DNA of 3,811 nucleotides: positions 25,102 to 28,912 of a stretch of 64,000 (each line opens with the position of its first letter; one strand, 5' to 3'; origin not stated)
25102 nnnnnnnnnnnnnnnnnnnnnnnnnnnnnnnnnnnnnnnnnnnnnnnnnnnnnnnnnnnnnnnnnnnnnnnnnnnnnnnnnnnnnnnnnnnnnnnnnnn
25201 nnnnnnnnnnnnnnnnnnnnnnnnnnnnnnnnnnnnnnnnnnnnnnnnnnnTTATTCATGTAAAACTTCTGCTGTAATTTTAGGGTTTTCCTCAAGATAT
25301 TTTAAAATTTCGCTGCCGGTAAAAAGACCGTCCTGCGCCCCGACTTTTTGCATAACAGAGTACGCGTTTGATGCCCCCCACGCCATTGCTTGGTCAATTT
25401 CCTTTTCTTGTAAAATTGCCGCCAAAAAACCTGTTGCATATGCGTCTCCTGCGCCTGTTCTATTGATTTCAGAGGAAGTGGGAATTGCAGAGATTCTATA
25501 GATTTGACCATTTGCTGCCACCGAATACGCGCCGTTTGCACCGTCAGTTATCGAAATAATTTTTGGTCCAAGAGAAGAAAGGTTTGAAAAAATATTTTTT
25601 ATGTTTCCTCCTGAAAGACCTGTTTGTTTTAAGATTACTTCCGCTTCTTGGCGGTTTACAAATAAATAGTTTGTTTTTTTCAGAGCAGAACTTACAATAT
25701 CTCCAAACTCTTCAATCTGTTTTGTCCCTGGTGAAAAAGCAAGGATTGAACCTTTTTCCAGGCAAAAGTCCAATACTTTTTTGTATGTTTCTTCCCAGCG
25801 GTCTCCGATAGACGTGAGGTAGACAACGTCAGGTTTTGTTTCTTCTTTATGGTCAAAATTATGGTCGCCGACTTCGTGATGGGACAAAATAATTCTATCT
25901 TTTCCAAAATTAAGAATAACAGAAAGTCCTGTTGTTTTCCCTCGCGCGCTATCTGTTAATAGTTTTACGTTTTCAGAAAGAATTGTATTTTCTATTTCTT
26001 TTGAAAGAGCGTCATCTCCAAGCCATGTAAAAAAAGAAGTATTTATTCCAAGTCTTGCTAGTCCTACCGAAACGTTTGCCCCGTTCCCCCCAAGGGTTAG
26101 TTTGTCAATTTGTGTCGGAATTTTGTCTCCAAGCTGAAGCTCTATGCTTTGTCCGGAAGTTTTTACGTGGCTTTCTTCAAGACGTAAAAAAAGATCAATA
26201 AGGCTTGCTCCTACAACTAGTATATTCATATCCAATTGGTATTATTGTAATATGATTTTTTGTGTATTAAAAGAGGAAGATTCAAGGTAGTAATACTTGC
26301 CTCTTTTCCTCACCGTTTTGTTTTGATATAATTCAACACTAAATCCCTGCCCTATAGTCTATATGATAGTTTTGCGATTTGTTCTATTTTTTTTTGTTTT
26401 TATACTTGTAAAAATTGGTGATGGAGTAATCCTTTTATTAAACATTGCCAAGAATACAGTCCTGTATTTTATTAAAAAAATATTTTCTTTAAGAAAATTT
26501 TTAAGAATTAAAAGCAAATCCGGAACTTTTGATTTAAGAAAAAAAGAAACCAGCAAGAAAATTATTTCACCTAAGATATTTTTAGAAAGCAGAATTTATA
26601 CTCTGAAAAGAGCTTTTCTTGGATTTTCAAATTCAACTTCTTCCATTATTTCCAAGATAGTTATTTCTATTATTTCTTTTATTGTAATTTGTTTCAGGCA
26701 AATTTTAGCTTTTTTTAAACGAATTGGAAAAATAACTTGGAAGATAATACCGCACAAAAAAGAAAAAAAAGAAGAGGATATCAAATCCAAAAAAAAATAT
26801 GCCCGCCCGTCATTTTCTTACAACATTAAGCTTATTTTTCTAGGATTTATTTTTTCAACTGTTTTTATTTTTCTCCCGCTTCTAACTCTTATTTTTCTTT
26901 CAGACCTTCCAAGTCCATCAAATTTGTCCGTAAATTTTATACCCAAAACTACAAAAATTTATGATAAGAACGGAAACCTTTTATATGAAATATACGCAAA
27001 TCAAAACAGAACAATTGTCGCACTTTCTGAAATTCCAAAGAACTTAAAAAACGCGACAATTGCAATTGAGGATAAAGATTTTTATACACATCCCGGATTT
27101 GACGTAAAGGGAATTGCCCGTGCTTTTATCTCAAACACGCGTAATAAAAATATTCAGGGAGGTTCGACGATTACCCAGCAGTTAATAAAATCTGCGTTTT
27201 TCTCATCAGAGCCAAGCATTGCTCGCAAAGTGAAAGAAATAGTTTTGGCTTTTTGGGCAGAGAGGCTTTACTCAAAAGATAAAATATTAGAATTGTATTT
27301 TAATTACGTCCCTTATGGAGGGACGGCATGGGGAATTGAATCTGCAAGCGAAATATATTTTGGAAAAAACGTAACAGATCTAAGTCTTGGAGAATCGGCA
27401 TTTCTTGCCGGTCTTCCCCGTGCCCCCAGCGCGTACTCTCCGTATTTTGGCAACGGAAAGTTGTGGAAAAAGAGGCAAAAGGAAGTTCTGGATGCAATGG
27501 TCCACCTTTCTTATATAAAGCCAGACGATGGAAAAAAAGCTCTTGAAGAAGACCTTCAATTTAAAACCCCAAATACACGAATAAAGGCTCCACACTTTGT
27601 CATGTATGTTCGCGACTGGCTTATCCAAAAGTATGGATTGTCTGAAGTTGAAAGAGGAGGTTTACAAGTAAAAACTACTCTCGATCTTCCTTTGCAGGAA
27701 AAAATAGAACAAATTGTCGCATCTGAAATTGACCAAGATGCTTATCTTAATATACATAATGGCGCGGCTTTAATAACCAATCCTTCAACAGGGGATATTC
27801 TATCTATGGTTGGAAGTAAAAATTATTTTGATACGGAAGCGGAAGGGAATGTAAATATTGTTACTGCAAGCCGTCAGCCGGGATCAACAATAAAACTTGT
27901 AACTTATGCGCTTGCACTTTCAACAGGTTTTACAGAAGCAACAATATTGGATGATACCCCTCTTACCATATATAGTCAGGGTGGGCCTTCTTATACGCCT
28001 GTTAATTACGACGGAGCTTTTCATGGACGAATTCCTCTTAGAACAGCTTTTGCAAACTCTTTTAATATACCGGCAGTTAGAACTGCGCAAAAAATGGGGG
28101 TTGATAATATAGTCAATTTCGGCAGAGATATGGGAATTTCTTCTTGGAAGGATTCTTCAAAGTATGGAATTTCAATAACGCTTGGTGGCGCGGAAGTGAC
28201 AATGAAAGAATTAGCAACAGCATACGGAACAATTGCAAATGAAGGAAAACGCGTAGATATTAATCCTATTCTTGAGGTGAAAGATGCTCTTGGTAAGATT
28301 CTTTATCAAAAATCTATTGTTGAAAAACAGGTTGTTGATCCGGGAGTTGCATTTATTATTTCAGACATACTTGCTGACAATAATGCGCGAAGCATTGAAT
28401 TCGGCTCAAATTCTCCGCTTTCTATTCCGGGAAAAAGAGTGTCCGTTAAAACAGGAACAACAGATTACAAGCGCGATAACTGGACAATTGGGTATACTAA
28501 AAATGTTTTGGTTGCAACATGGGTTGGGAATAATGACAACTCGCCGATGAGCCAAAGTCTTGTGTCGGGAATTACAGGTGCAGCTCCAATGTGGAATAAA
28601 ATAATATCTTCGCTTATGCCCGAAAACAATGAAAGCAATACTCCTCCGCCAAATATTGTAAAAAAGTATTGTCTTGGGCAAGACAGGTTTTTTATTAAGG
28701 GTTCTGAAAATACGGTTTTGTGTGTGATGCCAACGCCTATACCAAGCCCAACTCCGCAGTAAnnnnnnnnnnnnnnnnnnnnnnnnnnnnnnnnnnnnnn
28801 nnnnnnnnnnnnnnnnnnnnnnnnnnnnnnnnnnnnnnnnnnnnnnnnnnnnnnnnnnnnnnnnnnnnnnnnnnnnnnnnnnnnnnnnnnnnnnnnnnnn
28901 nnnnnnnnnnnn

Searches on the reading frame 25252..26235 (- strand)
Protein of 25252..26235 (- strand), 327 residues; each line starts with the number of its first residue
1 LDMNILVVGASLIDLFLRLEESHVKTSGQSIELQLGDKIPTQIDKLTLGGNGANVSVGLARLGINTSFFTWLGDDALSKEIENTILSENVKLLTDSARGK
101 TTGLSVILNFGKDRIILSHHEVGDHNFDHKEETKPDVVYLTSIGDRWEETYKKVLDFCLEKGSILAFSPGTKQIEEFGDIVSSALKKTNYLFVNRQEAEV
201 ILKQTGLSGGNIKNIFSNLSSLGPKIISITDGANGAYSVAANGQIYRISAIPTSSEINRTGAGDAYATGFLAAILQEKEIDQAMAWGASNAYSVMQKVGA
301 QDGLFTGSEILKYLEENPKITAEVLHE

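Call 25: search_protein_families(library=pfam, proteins=[window:25252-26235:-], max_evalue=0.001)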
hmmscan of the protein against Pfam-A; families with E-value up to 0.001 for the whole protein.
window:25252-26235:- (327 aa): 1 family
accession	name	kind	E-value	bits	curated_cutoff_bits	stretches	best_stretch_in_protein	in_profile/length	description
PF00294.29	PfkB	-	4.9e-33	115.2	25.8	1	42-303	29-298/302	pfkB family carbohydrate kinase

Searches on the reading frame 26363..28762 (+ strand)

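Call 25: search_protein_families(library=pfam, proteins=[window:26363-28762:+], max_evalue=0.001)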
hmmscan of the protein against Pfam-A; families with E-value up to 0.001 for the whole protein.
window:26363-28762:+ (799 aa): 2 families
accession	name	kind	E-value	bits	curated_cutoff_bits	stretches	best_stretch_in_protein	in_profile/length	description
PF00912.28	Transgly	-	6.1e-61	205.4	27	1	204-379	2-177/178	Transglycosylase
PF00905.27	Transpeptidase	-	1.5e-28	100.3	22.1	1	467-717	1-274/299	Penicillin binding protein transpeptidase domain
